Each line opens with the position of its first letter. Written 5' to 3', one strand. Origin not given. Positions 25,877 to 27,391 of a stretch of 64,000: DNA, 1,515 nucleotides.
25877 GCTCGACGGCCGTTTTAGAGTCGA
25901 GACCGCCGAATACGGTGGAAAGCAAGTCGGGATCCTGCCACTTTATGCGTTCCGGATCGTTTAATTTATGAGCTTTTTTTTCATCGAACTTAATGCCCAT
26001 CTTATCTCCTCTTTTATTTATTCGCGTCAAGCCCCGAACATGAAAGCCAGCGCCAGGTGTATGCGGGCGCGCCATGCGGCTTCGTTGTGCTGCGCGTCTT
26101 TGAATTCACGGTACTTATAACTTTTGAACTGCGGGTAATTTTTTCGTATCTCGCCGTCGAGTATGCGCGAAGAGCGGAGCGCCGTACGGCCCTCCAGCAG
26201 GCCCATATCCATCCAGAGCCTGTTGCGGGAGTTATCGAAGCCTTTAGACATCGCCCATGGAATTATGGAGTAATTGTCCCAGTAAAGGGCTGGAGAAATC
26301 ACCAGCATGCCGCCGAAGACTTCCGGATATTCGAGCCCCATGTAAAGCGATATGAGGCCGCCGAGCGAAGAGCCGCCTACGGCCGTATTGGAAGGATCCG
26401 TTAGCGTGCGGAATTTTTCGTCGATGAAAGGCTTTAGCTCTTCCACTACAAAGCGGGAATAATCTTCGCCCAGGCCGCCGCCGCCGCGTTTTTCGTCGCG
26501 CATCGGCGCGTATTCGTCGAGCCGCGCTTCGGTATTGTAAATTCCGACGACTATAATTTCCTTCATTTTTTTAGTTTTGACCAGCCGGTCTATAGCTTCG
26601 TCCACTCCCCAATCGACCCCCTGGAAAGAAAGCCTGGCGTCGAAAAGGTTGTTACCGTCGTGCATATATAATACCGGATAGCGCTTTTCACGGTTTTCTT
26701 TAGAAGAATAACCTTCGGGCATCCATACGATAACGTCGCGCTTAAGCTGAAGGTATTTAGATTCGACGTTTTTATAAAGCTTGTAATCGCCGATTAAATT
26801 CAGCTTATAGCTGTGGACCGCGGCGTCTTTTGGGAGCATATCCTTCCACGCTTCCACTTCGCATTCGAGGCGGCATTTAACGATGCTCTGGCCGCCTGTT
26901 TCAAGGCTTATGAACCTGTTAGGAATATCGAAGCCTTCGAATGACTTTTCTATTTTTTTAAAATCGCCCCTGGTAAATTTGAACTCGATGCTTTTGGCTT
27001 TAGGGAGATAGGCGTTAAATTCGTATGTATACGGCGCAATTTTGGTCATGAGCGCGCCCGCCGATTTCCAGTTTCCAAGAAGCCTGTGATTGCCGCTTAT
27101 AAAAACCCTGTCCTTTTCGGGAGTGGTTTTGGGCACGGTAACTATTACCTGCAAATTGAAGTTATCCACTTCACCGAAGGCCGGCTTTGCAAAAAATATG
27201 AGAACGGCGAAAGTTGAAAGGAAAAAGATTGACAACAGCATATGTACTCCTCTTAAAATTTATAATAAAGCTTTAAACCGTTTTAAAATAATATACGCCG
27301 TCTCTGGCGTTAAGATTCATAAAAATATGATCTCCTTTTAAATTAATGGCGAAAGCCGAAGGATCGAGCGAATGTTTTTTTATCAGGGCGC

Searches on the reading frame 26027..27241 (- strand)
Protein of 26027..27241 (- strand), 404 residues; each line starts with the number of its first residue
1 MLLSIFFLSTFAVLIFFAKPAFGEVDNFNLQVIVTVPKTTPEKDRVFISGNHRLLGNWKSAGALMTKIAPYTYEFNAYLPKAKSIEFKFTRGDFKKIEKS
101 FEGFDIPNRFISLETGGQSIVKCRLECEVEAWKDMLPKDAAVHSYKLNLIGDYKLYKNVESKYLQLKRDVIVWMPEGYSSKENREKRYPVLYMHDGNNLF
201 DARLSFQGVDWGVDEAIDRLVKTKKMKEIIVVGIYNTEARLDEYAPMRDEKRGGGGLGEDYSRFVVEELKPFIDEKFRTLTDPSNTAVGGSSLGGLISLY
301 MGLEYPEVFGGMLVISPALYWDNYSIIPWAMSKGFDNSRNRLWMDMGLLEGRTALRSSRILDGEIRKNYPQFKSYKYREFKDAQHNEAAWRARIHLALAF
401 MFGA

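Call 19: search_protein_families(library=pfam, proteins=[window:26027-27241:-], max_evalue=0.001)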
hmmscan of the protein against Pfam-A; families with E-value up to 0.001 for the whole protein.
window:26027-27241:- (404 aa): 5 families
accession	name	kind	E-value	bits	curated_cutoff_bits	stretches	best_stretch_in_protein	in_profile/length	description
PF00756.26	Esterase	-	6.8e-28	98.5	22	1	161-399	1-249/251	Putative esterase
PF00686.25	CBM_20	-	1.5e-07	31.5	23.3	1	31-116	3-90/97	Starch binding domain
PF12146.15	Hydrolase_4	-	7.7e-06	25.8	27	1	265-346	58-137/239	Serine aminopeptidase, S33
PF02230.22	Abhydrolase_2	-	0.00011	22.6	23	1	267-319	88-140/217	Phospholipase/Carboxylesterase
PF00561.26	Abhydrolase_1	-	0.00082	19.5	25.8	0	262-317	48-102/245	alpha/beta hydrolase fold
